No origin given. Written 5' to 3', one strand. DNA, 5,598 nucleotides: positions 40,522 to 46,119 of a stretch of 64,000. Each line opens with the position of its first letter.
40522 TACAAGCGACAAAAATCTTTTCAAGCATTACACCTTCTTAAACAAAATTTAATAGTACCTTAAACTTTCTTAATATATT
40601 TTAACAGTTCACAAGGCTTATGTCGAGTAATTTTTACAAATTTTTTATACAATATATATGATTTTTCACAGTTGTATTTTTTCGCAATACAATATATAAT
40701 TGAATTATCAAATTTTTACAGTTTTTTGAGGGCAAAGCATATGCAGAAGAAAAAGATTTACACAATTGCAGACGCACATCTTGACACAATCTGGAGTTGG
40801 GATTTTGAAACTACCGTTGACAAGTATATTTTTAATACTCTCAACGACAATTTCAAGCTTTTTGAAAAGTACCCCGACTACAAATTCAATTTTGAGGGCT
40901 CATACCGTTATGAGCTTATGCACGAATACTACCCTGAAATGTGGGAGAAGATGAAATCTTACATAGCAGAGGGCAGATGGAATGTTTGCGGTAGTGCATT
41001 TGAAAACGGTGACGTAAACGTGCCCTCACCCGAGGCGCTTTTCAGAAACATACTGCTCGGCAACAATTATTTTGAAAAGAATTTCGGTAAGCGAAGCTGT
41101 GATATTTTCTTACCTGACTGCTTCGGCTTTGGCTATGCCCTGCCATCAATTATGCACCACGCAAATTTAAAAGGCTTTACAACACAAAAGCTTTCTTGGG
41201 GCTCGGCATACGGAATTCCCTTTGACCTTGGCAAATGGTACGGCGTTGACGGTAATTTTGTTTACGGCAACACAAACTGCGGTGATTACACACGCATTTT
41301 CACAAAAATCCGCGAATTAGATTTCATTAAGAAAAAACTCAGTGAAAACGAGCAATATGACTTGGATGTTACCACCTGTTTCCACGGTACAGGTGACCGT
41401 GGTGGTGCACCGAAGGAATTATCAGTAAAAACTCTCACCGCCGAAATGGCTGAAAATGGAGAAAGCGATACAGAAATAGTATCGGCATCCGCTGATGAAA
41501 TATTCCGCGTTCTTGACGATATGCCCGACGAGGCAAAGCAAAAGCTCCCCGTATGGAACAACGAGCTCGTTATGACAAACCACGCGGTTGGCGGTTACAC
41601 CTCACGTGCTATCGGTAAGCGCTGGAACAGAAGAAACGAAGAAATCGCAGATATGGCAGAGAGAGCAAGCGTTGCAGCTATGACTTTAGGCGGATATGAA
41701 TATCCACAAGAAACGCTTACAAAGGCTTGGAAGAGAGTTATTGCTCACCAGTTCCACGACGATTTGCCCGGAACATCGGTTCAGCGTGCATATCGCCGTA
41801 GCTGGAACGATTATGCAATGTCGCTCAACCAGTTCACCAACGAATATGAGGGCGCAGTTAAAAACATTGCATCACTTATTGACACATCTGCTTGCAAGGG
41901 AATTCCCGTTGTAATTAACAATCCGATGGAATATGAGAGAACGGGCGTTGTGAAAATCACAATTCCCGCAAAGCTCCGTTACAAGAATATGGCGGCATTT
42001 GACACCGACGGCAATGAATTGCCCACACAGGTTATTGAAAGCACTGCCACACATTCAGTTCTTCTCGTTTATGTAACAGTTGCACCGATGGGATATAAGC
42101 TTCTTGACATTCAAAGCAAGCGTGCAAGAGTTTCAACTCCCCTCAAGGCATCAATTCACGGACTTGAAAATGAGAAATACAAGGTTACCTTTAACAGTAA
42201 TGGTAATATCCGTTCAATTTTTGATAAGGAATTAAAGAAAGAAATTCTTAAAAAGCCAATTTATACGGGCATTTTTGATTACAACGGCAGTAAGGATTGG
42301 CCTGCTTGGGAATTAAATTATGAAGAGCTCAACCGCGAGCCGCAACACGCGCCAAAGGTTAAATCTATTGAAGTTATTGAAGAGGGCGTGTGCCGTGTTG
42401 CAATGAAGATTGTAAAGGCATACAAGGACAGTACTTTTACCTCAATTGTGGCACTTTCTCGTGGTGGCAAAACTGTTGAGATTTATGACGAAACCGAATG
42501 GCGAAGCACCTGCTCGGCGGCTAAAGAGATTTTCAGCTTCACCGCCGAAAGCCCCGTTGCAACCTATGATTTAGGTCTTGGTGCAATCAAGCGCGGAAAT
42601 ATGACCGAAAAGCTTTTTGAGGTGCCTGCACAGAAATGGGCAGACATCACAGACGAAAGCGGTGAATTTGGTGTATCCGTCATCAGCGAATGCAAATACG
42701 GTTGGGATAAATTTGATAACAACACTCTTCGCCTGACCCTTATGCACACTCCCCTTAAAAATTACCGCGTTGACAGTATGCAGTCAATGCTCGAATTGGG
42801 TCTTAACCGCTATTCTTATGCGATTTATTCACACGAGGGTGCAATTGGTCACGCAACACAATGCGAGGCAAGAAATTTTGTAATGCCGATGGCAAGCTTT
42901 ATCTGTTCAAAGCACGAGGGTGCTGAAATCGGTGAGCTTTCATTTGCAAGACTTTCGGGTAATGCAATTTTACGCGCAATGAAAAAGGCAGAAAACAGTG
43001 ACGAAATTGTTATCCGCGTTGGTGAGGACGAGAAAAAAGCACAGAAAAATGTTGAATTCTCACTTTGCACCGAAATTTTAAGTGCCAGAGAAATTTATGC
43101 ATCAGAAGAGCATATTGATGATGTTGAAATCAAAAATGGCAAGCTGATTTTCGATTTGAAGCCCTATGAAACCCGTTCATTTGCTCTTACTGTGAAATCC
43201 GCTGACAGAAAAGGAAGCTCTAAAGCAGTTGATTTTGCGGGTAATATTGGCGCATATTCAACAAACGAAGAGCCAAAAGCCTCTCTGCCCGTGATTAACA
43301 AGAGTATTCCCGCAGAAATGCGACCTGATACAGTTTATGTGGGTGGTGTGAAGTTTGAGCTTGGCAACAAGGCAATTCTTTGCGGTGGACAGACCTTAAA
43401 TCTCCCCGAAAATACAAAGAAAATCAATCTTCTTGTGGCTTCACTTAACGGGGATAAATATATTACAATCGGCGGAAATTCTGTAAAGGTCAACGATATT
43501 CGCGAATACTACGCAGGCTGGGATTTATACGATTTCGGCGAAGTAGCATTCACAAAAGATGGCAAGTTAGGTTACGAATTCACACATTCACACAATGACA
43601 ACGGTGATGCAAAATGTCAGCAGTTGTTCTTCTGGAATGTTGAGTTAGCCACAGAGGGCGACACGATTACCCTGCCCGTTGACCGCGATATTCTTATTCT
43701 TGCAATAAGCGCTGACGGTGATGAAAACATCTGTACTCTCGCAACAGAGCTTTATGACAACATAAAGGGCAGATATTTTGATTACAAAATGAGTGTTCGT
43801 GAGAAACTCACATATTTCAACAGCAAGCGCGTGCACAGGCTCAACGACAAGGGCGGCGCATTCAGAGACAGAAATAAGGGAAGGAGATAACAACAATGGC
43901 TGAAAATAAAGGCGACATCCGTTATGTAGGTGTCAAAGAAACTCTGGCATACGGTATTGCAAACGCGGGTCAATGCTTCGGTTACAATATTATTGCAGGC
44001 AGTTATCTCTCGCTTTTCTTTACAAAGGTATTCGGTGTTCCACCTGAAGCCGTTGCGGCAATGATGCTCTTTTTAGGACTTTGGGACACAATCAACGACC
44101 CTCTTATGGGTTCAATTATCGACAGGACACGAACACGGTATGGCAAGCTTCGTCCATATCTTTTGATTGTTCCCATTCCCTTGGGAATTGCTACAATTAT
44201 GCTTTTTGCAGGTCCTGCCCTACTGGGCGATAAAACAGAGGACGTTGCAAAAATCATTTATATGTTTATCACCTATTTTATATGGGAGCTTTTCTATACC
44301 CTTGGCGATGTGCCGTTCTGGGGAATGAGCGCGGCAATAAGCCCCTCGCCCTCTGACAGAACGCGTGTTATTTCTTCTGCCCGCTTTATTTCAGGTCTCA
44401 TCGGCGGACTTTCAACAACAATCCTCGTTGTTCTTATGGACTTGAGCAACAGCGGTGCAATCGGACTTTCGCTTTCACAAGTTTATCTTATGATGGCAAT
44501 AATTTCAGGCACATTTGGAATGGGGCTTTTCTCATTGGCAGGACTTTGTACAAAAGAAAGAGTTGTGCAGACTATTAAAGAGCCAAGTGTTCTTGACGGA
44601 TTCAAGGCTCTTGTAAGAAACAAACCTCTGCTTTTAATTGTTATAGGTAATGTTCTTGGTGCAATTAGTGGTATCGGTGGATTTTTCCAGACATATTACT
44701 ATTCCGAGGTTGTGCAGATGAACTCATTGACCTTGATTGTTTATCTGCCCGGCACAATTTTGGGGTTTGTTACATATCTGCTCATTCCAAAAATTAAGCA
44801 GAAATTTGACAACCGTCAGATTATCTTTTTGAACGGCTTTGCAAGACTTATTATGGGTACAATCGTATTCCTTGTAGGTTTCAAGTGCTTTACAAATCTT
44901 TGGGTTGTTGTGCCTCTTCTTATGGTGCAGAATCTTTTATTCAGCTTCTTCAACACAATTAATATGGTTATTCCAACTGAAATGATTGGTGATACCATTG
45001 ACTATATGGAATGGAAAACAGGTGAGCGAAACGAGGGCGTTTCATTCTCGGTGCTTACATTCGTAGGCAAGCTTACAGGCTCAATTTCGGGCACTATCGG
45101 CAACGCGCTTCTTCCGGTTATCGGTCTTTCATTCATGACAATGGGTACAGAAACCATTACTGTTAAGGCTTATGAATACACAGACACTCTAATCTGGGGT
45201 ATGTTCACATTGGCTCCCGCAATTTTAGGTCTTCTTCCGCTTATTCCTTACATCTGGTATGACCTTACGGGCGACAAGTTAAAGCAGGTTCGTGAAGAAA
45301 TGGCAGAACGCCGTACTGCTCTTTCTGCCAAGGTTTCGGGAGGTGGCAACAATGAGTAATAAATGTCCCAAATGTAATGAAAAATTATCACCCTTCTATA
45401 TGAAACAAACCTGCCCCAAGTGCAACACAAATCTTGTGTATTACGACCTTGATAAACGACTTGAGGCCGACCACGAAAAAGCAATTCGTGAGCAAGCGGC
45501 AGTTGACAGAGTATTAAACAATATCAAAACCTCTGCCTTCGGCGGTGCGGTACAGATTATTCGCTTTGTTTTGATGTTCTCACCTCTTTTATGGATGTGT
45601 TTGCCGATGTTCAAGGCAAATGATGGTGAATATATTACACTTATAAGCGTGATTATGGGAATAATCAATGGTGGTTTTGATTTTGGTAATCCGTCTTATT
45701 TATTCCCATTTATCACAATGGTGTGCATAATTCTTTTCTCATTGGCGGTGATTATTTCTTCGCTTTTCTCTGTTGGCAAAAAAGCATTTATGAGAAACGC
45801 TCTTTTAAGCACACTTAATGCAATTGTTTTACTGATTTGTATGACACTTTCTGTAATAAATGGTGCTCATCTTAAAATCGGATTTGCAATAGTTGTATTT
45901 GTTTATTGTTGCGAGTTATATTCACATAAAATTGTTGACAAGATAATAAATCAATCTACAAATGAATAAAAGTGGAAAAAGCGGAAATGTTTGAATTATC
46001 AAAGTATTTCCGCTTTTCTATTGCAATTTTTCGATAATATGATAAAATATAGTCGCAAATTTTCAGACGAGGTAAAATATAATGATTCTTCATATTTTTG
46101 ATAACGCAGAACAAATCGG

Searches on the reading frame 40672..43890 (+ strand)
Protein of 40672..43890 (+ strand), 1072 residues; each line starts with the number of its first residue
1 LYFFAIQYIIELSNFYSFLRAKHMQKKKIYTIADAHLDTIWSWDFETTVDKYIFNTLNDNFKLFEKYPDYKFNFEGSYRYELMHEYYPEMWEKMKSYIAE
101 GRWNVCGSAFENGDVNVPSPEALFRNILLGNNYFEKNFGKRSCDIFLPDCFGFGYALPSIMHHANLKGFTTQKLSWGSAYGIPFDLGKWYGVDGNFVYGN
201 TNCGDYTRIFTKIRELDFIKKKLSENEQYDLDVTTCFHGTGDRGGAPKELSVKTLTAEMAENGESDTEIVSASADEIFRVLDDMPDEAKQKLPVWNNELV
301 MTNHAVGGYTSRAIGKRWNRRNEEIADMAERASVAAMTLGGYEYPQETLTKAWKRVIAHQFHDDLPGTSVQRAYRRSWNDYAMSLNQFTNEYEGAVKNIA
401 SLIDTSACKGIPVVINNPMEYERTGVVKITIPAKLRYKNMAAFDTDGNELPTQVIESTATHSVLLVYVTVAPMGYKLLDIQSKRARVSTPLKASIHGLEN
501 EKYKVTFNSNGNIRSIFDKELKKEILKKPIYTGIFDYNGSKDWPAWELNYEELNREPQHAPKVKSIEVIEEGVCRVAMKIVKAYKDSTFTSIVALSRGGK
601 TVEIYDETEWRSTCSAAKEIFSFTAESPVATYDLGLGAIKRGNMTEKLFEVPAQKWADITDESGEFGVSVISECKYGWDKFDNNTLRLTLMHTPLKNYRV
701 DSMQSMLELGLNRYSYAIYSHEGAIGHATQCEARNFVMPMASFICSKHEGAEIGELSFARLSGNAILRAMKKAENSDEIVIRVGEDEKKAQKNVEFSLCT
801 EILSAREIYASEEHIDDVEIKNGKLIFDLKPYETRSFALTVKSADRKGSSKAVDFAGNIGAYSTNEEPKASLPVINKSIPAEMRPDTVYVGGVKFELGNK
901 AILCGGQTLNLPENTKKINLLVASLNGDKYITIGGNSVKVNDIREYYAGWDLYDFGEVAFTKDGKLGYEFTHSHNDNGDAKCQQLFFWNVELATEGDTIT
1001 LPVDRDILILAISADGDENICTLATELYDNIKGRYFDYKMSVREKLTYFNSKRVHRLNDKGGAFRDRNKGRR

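Call 9: search_protein_families(library=pfam, proteins=[window:40672-43890:+], max_evalue=0.01)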
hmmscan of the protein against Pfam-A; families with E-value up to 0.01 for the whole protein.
window:40672-43890:+ (1072 aa): 4 families
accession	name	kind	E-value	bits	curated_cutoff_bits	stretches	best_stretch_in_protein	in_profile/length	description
PF01074.27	Glyco_hydro_38N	-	1.2e-39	136.8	25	1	28-296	1-270/270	Glycosyl hydrolases family 38 N-terminal domain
PF07748.19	Glyco_hydro_38C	-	3.7e-31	109.4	25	1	498-695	1-201/206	Glycosyl hydrolases family 38 C-terminal domain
PF09261.16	Alpha-mann_mid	-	3.2e-17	62.8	31.1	1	307-398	5-95/96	Alpha mannosidase middle domain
PF17677.7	Glyco_hydro38C2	-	2.2e-06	28.1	22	1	764-837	1-72/72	Glycosyl hydrolases family 38 C-terminal beta sandwich domain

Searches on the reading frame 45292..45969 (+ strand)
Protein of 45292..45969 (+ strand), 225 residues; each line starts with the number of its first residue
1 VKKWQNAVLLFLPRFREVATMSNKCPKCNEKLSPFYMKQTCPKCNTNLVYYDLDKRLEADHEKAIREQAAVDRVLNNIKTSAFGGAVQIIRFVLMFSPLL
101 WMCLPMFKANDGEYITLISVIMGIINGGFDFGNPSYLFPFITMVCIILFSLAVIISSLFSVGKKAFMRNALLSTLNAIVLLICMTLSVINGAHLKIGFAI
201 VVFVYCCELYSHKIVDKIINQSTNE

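Call 9: search_protein_families(library=pfam, proteins=[window:45292-45969:+], max_evalue=0.01)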
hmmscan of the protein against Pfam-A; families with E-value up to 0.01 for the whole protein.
window:45292-45969:+ (225 aa): 5 families
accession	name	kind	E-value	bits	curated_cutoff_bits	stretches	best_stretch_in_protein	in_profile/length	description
PF03367.19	Zn_ribbon_ZPR1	-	8.7e-05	22.3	23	1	9-31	22-44/56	ZPR1 zinc-finger domain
PF13453.11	Zn_ribbon_TFIIB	-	0.00028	20.7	22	0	40-55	1-16/41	Transcription factor zinc-finger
PF01396.24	Zn_ribbon_Top1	-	0.0024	18.1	32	0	39-50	2-13/39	Topoisomerase DNA binding C4 zinc finger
PF12773.13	DZR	-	0.0048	17.5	27.3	1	18-47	8-33/45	Double zinc ribbon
PF06750.18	A24_N_bact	-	0.0052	17.3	23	0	5-35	10-40/84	Bacterial Peptidase A24 N-terminal domain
